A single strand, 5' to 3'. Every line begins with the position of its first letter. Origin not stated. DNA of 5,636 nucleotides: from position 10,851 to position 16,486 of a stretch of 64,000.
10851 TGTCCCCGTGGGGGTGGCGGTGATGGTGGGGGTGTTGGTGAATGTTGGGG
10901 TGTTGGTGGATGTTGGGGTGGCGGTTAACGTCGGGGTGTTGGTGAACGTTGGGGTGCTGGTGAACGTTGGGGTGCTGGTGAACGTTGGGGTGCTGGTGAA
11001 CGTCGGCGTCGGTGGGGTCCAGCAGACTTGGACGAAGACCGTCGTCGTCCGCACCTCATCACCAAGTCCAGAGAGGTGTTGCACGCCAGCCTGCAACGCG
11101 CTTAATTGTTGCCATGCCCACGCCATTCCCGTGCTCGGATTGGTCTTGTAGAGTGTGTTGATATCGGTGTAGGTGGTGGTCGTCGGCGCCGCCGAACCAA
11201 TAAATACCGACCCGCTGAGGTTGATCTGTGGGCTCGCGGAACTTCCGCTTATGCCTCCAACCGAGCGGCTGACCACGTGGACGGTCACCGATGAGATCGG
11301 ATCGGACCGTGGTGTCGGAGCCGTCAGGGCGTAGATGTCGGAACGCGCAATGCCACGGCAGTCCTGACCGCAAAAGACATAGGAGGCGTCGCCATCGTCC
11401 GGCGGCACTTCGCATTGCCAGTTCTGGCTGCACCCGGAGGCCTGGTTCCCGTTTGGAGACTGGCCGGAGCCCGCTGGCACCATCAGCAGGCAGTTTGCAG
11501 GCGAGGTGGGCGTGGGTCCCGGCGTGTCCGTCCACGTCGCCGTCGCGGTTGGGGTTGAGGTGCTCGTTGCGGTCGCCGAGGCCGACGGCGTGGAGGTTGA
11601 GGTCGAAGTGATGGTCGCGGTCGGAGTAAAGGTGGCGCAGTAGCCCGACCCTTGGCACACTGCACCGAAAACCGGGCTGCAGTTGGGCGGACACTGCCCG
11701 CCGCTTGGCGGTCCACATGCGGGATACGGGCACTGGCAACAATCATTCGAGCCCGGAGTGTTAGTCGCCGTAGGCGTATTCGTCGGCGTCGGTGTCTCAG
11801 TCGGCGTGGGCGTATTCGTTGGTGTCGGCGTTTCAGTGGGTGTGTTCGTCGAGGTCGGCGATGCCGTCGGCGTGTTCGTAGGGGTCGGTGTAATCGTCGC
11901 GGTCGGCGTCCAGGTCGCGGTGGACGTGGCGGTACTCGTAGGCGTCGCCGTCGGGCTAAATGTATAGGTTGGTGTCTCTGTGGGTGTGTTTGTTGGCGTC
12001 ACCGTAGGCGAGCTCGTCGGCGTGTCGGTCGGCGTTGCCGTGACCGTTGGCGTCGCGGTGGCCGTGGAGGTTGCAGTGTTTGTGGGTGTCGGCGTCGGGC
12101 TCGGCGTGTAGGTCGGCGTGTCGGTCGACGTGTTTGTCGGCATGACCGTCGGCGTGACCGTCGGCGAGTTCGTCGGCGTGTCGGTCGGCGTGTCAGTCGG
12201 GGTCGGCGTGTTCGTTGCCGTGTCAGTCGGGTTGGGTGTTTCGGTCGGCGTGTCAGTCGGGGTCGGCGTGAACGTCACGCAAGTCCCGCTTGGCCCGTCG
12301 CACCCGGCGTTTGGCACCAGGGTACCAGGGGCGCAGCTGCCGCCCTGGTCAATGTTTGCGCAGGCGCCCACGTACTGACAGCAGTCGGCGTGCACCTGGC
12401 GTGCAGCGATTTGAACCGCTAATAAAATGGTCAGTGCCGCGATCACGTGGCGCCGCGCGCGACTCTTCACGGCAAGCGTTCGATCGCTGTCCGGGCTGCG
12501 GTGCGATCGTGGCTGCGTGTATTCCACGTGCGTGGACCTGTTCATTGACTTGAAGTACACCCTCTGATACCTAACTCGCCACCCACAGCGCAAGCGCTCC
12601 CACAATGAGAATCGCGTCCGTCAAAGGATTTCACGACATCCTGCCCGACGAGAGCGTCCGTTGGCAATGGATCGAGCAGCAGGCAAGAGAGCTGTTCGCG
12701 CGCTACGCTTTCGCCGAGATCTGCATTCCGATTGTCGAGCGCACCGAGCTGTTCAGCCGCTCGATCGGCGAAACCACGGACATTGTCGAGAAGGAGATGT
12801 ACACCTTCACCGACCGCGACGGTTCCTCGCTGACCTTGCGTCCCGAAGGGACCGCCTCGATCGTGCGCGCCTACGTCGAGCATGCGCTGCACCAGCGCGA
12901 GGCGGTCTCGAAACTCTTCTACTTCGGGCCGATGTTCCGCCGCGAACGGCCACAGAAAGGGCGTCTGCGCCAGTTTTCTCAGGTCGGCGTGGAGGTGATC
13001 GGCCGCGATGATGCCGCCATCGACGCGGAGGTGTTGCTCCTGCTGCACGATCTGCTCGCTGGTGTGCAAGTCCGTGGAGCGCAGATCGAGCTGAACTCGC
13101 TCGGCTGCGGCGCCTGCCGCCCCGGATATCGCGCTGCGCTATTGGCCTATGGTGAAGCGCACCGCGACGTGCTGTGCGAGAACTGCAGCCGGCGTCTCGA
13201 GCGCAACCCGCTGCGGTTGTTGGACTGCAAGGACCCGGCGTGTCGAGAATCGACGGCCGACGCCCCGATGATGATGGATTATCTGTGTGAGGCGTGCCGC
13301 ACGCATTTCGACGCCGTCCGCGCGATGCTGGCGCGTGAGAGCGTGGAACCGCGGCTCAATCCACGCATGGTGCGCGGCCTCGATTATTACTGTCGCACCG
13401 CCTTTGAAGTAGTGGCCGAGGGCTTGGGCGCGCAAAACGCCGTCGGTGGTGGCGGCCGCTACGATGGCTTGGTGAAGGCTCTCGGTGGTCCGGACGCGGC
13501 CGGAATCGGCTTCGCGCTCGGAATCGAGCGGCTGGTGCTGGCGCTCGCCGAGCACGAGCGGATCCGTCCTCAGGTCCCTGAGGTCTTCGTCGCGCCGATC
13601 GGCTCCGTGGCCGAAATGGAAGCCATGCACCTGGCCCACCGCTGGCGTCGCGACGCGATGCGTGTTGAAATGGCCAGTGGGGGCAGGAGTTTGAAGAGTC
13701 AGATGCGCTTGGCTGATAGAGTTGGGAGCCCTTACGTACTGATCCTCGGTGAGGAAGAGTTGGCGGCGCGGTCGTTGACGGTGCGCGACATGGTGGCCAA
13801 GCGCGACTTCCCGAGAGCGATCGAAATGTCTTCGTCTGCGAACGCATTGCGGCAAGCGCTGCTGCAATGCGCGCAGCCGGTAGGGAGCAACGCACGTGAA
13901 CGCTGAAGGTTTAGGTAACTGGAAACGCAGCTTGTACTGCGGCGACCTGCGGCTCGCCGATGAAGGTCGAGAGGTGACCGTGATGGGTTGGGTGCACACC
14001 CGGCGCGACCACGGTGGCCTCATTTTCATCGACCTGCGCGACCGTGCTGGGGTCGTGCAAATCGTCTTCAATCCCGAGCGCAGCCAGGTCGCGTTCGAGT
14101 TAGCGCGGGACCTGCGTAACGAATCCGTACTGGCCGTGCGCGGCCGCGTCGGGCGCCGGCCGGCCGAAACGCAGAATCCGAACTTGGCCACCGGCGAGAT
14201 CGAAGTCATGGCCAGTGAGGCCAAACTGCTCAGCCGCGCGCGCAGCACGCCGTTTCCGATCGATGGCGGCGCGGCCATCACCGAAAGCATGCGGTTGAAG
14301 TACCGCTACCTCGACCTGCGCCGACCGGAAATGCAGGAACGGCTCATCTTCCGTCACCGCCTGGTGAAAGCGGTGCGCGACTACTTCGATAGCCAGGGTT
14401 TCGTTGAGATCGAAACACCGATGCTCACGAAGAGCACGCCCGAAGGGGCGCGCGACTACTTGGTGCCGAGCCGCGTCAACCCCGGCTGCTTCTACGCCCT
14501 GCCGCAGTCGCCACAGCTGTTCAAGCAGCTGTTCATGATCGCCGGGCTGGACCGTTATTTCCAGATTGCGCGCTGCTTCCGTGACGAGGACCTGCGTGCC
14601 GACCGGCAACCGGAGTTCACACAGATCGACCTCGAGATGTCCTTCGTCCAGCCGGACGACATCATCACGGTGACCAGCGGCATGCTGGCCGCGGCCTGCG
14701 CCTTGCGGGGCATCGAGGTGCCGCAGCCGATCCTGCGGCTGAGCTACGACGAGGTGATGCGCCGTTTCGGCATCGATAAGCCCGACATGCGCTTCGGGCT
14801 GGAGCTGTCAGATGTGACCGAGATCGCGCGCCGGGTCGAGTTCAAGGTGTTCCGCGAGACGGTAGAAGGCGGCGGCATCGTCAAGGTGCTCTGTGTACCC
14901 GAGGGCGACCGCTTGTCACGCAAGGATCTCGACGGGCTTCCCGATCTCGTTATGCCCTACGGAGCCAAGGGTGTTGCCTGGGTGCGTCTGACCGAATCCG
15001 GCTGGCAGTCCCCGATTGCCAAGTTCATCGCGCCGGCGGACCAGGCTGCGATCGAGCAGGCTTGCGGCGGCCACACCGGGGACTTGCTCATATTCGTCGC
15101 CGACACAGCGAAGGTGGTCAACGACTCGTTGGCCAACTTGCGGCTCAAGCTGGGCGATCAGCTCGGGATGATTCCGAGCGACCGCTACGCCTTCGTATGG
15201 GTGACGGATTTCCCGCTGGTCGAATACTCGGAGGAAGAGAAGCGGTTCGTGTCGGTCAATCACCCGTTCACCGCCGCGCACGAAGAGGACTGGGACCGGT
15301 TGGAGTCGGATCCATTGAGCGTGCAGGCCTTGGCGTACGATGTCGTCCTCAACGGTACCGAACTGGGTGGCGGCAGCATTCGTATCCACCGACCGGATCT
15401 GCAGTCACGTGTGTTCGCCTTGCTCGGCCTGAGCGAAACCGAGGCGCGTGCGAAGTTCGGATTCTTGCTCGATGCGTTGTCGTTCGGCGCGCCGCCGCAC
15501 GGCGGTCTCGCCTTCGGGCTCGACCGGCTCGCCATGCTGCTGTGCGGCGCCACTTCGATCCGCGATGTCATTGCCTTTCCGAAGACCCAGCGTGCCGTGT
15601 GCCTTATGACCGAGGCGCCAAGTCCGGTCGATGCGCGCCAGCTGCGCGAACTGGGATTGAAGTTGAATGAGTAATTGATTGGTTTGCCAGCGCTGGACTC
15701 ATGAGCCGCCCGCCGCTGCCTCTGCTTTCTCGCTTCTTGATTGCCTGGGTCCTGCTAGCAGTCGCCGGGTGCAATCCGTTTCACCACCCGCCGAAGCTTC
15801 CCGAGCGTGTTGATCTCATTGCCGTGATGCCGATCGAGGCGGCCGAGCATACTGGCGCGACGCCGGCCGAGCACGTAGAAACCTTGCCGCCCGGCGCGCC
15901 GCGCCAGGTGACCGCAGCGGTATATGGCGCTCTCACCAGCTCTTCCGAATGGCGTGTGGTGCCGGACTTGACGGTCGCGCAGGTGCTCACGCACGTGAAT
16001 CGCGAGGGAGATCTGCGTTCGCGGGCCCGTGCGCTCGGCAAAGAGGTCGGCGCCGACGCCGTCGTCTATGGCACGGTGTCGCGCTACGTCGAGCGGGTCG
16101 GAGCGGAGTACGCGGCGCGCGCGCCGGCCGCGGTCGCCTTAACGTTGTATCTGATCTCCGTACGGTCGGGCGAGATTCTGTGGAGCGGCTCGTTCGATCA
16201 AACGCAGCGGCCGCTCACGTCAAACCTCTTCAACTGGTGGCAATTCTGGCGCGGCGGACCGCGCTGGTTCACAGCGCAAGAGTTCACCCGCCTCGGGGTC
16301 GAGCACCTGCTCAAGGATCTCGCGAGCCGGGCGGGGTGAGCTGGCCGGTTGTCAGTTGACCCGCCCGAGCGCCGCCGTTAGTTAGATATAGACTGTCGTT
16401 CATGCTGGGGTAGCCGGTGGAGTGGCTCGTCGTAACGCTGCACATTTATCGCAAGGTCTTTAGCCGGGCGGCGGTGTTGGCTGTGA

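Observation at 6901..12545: Convergent pair of large secreted dockerin-repeat / Thr-Pro-linker proteins with unrecognised globular domains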

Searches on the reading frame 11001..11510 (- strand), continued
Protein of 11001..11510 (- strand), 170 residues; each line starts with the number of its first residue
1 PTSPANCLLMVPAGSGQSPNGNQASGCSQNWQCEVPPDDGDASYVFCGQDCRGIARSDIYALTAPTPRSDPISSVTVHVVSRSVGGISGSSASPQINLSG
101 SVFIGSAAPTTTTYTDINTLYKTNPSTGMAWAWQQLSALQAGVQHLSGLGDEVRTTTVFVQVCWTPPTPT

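Call 86: list_cluster_members(proteins=[P0167, P0172, P0173, P0176, P0177, P0178, P0171, P0189, P0184, P0168])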
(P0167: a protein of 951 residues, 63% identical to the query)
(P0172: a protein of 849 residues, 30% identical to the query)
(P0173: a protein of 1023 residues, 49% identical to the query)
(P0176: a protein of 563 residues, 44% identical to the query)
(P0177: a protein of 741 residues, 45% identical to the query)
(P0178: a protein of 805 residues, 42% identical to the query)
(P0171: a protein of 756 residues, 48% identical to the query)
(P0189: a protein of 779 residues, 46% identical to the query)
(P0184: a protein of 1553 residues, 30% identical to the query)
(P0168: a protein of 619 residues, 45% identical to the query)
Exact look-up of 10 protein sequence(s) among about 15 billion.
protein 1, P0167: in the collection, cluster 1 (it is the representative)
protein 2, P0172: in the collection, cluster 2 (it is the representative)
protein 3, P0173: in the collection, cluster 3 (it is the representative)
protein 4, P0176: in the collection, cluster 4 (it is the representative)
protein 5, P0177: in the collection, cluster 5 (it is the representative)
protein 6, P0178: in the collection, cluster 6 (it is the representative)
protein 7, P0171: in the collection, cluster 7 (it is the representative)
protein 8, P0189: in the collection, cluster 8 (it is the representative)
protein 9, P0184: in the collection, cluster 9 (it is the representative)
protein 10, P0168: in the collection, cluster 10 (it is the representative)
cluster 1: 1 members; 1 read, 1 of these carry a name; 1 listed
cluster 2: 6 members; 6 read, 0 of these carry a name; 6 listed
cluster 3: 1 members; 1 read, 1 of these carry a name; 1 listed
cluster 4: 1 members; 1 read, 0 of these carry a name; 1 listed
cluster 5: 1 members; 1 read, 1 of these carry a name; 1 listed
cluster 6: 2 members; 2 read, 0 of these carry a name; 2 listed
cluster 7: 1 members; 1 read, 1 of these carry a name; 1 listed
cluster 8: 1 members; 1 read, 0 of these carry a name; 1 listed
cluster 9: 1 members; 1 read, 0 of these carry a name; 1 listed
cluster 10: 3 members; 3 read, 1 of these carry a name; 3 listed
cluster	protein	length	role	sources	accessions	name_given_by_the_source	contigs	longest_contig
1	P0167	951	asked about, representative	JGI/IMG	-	hypothetical protein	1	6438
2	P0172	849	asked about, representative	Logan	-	-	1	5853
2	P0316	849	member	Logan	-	-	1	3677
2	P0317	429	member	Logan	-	-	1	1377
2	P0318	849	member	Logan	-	-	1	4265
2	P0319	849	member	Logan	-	-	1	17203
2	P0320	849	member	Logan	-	-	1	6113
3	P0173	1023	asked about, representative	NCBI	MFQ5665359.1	MAG: hypothetical protein ACE5I7_02895 [Candidatus Binatia bacterium]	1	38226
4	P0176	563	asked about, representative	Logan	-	-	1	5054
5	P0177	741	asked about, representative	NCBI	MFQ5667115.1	MAG: lysyl oxidase family protein [Candidatus Binatia bacterium]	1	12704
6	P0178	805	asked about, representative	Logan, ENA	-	-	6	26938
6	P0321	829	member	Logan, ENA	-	-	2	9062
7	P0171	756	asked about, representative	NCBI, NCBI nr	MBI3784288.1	MAG: hypothetical protein HY270_12905 [Deltaproteobacteria bacterium] | hypothetical protein [Deltaproteobacteria bacterium]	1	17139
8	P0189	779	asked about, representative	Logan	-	-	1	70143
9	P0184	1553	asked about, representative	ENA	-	-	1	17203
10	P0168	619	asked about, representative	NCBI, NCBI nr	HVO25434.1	MAG TPA: hypothetical protein VMW56_17580 [Candidatus Margulisiibacteriota bacterium] | hypothetical protein [Candidatus Margulisiibacteriota bacterium]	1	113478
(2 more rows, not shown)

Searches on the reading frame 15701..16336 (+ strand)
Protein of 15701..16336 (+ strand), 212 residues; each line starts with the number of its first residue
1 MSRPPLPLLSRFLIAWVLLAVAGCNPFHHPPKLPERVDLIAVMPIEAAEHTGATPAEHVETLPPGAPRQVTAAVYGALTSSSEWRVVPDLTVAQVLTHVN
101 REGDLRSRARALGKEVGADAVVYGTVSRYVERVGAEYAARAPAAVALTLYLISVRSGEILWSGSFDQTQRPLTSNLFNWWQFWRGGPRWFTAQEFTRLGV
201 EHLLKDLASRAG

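Call 53: search_protein_families(library=pfam, proteins=[window:15701-16336:+], max_evalue=1)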
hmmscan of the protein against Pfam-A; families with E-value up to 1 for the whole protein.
window:15701-16336:+ (212 aa): 3 families
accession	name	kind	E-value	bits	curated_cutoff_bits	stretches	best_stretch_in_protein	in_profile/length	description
PF13036.11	LpoB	-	9.7e-07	29.2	22.3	1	68-163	48-143/147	Peptidoglycan-synthase activator LpoB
PF03783.19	CsgG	-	1.2e-05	25.2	20.8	1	39-169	11-152/210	Curli production assembly/transport component CsgG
PF05643.16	GNA1162-like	-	6.3e-05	23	25.9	1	111-170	75-131/185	Putative lipoprotein GNA1162-like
